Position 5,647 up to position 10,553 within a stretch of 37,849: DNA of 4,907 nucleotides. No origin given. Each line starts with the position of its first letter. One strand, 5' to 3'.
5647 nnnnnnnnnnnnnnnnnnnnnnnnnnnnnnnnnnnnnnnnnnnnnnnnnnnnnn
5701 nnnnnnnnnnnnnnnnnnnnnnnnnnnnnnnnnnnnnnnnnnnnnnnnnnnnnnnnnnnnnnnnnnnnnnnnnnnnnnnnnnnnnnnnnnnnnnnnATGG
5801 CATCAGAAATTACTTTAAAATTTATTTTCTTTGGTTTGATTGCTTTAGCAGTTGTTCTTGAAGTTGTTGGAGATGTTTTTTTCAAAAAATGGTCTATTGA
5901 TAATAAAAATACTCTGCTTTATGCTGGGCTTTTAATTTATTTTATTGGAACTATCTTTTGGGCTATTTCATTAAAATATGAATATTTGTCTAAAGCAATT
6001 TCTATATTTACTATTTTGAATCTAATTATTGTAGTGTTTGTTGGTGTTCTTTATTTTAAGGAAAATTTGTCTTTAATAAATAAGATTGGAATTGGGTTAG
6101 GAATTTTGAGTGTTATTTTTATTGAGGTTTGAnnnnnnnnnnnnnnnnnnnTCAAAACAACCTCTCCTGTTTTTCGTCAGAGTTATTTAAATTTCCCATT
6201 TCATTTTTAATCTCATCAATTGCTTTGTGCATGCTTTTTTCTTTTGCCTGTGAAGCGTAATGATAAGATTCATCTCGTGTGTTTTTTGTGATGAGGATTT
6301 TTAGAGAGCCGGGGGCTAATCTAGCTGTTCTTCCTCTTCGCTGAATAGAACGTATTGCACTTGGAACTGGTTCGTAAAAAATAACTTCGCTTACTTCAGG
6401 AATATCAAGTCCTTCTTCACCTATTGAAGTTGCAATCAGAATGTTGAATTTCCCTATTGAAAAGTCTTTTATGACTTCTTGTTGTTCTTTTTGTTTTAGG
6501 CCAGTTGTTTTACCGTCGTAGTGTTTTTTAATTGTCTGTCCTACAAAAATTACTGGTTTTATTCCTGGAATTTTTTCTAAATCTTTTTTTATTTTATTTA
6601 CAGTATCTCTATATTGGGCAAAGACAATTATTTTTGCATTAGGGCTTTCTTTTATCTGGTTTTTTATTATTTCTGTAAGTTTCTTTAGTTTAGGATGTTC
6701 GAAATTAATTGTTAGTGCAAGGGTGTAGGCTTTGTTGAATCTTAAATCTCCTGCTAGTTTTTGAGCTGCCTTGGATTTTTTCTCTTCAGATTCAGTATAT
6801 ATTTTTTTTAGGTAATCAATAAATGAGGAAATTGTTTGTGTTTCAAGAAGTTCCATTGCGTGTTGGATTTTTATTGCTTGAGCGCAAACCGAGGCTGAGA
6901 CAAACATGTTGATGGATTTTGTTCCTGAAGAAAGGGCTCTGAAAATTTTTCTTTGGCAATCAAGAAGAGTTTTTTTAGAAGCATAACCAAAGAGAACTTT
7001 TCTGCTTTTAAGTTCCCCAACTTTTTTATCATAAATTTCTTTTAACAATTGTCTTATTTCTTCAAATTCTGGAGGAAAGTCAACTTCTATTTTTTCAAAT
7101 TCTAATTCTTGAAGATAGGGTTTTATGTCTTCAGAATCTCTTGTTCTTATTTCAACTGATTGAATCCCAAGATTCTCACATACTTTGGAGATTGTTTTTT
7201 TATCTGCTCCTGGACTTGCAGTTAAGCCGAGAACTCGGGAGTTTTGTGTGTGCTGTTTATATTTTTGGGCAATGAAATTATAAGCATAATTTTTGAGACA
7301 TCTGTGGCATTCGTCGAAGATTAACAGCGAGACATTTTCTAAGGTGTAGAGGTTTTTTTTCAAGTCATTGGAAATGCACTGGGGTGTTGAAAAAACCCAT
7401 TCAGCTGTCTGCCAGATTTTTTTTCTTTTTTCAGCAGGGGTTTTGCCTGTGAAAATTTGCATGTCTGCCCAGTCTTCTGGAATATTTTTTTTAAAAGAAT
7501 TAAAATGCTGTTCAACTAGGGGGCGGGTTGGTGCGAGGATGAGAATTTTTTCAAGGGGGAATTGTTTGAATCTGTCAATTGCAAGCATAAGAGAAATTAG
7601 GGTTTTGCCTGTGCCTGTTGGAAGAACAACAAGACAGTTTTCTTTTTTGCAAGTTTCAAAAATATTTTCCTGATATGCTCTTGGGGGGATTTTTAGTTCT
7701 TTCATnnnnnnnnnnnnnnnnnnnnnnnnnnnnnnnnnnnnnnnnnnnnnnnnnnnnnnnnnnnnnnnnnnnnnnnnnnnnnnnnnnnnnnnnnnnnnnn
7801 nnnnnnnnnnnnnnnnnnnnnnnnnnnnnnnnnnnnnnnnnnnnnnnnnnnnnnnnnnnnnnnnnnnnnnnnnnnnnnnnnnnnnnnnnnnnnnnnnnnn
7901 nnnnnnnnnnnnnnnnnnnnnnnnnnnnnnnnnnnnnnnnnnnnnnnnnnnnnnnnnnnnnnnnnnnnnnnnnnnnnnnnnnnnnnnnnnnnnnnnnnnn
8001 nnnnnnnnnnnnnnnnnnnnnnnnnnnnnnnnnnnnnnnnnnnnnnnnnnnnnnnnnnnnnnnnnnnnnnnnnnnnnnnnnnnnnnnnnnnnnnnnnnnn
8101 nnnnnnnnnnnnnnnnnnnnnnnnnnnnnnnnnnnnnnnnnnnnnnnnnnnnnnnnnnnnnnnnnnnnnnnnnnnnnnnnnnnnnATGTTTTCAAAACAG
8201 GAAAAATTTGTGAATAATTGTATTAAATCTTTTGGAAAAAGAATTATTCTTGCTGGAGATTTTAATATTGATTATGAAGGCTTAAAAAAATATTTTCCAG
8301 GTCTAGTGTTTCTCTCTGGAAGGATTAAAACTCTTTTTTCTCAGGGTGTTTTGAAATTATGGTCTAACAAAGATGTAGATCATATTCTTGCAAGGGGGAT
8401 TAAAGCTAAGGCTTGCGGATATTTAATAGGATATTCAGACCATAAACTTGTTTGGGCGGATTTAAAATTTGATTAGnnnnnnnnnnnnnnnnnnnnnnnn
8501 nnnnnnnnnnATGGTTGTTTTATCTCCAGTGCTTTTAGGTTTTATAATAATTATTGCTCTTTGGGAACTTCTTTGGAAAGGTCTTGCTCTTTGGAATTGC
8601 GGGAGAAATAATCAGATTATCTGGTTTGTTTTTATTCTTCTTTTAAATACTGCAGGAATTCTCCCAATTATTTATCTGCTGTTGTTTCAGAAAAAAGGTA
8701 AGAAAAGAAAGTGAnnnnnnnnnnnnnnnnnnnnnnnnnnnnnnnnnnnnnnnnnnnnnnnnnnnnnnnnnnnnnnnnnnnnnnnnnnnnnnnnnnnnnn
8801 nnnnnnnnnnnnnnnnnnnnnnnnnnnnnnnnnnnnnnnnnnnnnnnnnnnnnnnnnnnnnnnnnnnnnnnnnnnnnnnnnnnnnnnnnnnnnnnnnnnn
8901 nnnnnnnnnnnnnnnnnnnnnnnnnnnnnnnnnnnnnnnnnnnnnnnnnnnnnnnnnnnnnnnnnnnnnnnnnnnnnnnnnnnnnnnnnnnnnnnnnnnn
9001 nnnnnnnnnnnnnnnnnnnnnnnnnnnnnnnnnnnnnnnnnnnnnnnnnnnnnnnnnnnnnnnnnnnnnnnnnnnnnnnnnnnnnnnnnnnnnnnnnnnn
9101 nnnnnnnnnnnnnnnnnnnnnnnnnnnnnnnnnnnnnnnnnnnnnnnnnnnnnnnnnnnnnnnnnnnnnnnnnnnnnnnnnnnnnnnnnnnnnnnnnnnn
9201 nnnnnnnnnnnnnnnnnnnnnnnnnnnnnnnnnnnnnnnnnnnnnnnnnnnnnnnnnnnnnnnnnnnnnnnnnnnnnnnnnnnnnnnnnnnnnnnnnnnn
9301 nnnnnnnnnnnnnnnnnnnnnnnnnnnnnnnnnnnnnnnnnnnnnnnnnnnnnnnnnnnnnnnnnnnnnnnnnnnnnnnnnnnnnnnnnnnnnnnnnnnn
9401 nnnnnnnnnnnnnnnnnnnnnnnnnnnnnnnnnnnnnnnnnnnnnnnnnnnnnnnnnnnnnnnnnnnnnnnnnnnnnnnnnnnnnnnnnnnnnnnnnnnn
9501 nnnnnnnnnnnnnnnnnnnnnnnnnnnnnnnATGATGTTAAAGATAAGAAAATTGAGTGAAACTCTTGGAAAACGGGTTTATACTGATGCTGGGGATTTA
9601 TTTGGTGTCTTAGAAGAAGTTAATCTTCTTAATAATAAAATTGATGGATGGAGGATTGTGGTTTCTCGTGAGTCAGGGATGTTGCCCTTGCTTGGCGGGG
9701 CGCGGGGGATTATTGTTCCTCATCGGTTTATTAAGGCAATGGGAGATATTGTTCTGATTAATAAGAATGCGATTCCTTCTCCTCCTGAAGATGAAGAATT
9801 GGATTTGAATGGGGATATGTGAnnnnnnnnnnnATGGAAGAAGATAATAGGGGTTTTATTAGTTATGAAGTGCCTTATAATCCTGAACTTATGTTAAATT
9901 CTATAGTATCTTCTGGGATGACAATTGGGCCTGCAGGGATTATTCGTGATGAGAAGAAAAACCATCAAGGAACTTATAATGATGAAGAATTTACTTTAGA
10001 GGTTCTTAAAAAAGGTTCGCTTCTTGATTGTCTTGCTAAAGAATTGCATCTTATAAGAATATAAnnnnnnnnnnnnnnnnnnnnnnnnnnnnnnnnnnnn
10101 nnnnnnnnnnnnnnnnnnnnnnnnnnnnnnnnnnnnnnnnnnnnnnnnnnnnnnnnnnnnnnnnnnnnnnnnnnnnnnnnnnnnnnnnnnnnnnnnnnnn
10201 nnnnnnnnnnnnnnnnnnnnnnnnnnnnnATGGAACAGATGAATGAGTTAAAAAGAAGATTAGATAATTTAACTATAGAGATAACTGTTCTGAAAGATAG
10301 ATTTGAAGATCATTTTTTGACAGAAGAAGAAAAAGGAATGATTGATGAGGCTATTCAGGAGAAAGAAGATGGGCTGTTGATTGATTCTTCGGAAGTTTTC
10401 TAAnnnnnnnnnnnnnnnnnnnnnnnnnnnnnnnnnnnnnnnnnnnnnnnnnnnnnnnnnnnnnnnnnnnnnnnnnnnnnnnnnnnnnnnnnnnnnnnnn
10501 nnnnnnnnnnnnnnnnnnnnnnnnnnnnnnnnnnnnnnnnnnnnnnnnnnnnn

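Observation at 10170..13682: An exact 17-nt GC-rich direct repeat brackets the MNT/HepT cassette and precedes the RelE cassette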

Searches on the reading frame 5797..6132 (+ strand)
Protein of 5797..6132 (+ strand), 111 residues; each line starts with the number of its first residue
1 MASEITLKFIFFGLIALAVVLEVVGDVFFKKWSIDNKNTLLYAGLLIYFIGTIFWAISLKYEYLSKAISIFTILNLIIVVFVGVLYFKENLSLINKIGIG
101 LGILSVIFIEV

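Call 70: search_protein_families(library=pfam, proteins=[window:5797-6132:+], max_evalue=0.01)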
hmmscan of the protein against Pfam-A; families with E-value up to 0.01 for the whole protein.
window:5797-6132:+ (111 aa): 2 families
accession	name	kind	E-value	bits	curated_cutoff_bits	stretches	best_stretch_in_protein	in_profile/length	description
PF00892.27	EamA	-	1.8e-08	35.2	28.2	1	10-109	38-133/135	EamA-like transporter family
PF00893.25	Multi_Drug_Res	-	8.9e-07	29.8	23.7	1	12-101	3-92/93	Small Multidrug Resistance protein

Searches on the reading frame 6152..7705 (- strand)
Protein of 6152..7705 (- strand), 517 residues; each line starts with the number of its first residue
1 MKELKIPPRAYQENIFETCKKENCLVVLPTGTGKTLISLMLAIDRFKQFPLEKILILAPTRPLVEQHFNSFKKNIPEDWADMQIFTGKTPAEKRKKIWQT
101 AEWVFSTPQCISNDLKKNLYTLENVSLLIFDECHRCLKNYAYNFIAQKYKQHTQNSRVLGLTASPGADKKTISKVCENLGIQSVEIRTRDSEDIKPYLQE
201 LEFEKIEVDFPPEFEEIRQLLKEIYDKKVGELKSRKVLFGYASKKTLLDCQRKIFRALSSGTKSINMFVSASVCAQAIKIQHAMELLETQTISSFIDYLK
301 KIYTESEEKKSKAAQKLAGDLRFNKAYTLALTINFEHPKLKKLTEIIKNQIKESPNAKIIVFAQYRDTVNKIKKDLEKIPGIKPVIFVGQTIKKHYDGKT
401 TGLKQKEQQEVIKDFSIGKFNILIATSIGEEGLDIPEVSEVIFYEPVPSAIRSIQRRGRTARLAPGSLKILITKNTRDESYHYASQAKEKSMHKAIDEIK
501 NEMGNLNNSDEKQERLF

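Call 37: find_homologous_proteins(query=window:6152-7705:-, max_evalue=1e-30)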
Query window:6152-7705:- (517 aa): 7992 proteins with E <= 1e-30 among 8000 candidates; the best 120 are listed.
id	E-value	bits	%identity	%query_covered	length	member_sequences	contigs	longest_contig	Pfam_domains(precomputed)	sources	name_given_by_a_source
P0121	0.0e+0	1055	92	100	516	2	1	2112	PF00270.36,PF21210.4,PF18766.8,PF00271.38,PF04851.22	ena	-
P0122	3.3e-261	885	77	99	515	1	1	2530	PF00270.36,PF21210.4,PF18766.8,PF00271.38,PF04851.22,PF02562.23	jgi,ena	-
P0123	6.1e-258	874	74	100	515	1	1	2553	PF00270.36,PF21210.4,PF13245.13,PF18766.8,PF00271.38,PF22590.3,PF04851.22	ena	-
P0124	2.7e-253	859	75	100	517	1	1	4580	PF00270.36,PF21210.4,PF18766.8,PF00271.38,PF04851.22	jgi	-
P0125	2.4e-252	856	72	100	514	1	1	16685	PF00270.36,PF21210.4,PF18766.8,PF00271.38,PF04851.22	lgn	-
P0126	1.7e-249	847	74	100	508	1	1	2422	PF00270.36,PF21210.4,PF13245.13,PF18766.8,PF00271.38,PF04851.22,PF02562.23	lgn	-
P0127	1.7e-248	843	75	97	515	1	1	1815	PF00270.36,PF21210.4,PF13245.13,PF00271.38,PF04851.22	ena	-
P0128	3.0e-246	836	74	100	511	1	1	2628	PF00270.36,PF21210.4,PF18766.8,PF00271.38,PF22590.3,PF04851.22,PF02562.23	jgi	-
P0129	5.4e-246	835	71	100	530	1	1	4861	PF00270.36,PF21210.4,PF18766.8,PF00271.38,PF22590.3,PF04851.22,PF02562.23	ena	-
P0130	3.9e-245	832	72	100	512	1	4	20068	PF00270.36,PF21210.4,PF18766.8,PF00271.38,PF22590.3,PF04851.22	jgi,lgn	-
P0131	1.1e-244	831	72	100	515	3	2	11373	PF00270.36,PF21210.4,PF18766.8,PF00271.38,PF04851.22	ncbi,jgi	-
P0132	2.1e-244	830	73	100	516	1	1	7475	PF00270.36,PF21210.4,PF13245.13,PF18766.8,PF00271.38,PF04851.22,PF02562.23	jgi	-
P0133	3.3e-244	829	74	98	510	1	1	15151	PF00270.36,PF21210.4,PF00271.38,PF22590.3,PF04851.22,PF02562.23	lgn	-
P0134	3.5e-244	829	72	100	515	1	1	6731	PF00270.36,PF21210.4,PF18766.8,PF00271.38,PF04851.22,PF02562.23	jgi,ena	-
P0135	6.8e-244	828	72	100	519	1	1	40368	PF00270.36,PF21210.4,PF18766.8,PF00271.38,PF04851.22,PF02562.23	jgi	jgi:Fanconi anemia group M protein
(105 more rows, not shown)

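Call 38: find_encoding_contigs(protein=P0125, flank=10000, max_places=3)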
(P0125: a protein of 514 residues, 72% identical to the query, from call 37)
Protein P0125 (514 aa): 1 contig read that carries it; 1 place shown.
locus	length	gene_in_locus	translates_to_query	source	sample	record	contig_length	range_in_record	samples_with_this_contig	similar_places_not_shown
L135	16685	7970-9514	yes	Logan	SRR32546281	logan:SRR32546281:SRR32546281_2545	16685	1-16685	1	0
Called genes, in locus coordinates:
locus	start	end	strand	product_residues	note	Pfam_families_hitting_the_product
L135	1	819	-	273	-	?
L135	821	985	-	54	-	-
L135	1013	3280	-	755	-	PF00437:T2SSE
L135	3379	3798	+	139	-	-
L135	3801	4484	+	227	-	-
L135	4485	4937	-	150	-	-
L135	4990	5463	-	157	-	-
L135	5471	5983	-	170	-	-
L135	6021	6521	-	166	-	-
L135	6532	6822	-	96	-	PF05239:PRC (weak)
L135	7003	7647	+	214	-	-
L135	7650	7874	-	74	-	PF18893:DUF5652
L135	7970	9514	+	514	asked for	PF00270:DEAD, PF04851:ResIII, PF18766:SWI2_SNF2 (weak), PF21210:RNA_helicase_helical, PF00271:Helicase_C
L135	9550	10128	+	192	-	PF01066:CDP-OH_P_transf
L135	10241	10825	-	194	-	PF09997:DUF2238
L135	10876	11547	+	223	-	PF02732:ERCC4, PF12826:HHH_2 (weak), PF14520:HHH_5 (weak)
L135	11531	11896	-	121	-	-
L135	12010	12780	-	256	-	PF00491:Arginase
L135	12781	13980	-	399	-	PF00675:Peptidase_M16, PF05193:Peptidase_M16_C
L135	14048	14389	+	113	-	-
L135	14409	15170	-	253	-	-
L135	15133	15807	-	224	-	PF01255:Prenyltransf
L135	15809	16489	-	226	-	PF01902:Diphthami_syn_2_N, PF28410:Diphthami_syn_2_C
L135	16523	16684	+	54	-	?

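Call 39: find_encoding_contigs(protein=P0135, flank=10000, max_places=3)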
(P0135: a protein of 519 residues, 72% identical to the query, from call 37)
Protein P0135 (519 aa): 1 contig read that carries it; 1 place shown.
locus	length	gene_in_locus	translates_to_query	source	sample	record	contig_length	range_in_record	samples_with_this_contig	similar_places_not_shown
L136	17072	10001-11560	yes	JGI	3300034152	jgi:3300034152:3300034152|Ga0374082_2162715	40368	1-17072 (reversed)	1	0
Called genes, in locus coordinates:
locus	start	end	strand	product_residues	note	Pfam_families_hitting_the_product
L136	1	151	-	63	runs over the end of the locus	-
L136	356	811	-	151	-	-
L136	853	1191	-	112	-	-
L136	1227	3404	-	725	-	-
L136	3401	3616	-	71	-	-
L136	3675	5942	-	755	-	PF00437:T2SSE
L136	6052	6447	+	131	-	-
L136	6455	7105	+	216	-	-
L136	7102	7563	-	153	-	-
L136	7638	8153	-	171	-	-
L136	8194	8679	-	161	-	-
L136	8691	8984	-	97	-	PF05239:PRC (weak)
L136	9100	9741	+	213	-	-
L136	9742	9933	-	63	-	PF18893:DUF5652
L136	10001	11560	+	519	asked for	PF00270:DEAD, PF02562:PhoH (weak), PF04851:ResIII, PF18766:SWI2_SNF2 (weak), PF21210:RNA_helicase_helical, PF00271:Helicase_C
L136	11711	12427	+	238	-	PF02732:ERCC4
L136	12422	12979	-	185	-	PF10469:AKAP7_NLS, PF02834:LigT_PEase, PF13563:2_5_RNA_ligase2, PF02834:LigT_PEase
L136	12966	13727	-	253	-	PF00491:Arginase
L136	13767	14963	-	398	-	PF00675:Peptidase_M16, PF05193:Peptidase_M16_C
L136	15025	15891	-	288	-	-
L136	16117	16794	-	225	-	PF01902:Diphthami_syn_2_N, PF28410:Diphthami_syn_2_C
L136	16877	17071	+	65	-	?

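Call 40: find_encoding_contigs(protein=P0130, flank=10000, max_places=3)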
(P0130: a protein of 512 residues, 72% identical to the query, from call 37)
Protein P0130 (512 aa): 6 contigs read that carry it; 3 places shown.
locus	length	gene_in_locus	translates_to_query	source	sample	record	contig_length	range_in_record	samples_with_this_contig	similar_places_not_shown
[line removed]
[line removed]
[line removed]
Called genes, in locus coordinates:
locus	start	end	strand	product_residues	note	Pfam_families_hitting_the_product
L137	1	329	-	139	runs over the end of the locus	?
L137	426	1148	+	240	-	PF01978:TrmB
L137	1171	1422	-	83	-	PF05016:ParE_toxin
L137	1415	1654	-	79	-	-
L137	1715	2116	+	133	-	-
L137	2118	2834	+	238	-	-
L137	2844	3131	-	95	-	-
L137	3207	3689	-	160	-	-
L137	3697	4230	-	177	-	-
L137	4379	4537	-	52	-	-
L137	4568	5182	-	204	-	-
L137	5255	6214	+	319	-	PF13404:HTH_AsnC-type, PF13412:HTH_24, PF13404:HTH_AsnC-type, PF13412:HTH_24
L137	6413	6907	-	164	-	-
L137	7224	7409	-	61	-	-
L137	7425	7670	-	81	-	-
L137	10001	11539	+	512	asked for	PF00270:DEAD, PF04851:ResIII, PF18766:SWI2_SNF2 (weak), PF22590:Cas3-like_C_2 (faint), PF21210:RNA_helicase_helical, PF00271:Helicase_C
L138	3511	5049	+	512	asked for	PF00270:DEAD, PF04851:ResIII, PF18766:SWI2_SNF2 (weak), PF22590:Cas3-like_C_2 (faint), PF21210:RNA_helicase_helical, PF00271:Helicase_C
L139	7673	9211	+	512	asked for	PF00270:DEAD, PF04851:ResIII, PF18766:SWI2_SNF2 (weak), PF22590:Cas3-like_C_2 (faint), PF21210:RNA_helicase_helical, PF00271:Helicase_C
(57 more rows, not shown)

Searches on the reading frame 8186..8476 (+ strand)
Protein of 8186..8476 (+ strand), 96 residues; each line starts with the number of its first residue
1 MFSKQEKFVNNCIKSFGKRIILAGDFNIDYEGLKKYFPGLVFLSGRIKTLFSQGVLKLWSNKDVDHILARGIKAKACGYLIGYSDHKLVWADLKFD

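Call 31: search_protein_families(library=pfam, proteins=[window:8186-8476:+], max_evalue=0.01)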
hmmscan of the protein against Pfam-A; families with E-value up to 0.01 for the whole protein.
window:8186-8476:+ (96 aa): 1 family
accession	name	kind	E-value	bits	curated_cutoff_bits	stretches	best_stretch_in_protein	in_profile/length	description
PF03372.29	Exo_endo_phos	-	0.0015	18.8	24.5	1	11-86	139-225/225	Endonuclease/Exonuclease/phosphatase family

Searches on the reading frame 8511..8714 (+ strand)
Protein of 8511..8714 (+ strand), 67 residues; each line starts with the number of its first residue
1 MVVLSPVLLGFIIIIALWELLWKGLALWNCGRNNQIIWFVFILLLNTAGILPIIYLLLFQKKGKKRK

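Call 70: search_protein_families(library=pfam, proteins=[window:8511-8714:+], max_evalue=0.01)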
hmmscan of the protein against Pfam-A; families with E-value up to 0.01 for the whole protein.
window:8511-8714:+ (67 aa): 1 family
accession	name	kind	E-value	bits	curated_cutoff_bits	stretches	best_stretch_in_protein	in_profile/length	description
PF18893.5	DUF5652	-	1.3e-23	82.9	23.4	1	4-66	8-70/71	Family of unknown function (DUF5652)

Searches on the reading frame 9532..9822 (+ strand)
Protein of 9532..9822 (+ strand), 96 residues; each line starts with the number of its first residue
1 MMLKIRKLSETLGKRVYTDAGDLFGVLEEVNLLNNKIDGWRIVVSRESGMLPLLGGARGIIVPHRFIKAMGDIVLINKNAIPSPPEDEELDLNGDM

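Call 8: search_protein_families(library=pfam, proteins=[window:9532-9822:+], max_evalue=0.01)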
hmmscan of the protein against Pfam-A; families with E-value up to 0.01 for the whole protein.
window:9532-9822:+ (96 aa): 1 family
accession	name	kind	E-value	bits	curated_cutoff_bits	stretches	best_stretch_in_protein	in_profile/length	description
PF05239.21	PRC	-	0.0048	17.3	21.2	1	8-77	6-72/78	PRC-barrel domain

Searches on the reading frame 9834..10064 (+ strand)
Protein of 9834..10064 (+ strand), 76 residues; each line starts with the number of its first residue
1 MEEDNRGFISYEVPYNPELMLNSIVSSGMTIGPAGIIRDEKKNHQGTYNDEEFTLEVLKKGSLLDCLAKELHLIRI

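Call 8: search_protein_families(library=pfam, proteins=[window:9834-10064:+], max_evalue=0.01)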
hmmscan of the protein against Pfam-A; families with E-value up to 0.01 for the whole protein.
window:9834-10064:+ (76 aa): 0 families

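Call 91: find_encoding_contigs(protein=window:9834-10064:+, flank=4000, max_places=10)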
Protein window:9834-10064:+ (76 aa): 6 contigs read that carry it; 5 places shown.
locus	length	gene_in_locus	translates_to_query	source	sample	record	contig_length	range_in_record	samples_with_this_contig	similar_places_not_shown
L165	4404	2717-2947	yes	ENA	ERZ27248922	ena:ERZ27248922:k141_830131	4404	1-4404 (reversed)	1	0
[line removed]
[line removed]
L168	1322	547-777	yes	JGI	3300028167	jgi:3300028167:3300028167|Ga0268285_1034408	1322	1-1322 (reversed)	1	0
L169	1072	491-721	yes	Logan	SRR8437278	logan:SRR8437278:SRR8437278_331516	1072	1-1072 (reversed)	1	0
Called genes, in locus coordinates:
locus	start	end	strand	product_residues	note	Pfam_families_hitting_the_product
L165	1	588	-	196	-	?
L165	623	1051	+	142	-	-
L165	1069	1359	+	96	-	-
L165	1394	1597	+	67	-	PF18893:DUF5652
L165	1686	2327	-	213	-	-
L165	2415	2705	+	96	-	-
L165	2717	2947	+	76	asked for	-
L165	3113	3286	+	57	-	-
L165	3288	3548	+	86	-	PF05016:ParE_toxin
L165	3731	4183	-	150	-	-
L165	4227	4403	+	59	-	?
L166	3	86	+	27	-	?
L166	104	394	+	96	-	-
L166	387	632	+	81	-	PF18893:DUF5652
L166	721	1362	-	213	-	-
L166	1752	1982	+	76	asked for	-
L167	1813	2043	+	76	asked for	-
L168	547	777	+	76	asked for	-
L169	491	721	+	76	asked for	-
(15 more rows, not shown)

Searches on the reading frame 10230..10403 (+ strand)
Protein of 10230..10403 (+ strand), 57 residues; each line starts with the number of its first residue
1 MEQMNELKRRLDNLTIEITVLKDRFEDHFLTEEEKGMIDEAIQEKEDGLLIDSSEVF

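Call 8: search_protein_families(library=pfam, proteins=[window:10230-10403:+], max_evalue=0.01)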
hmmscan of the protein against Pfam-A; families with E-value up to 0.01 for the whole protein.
window:10230-10403:+ (57 aa): 1 family
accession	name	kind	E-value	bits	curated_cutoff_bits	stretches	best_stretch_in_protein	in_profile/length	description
PF09851.14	SHOCT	-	0.0079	16.4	27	0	17-34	2-19/28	Short C-terminal domain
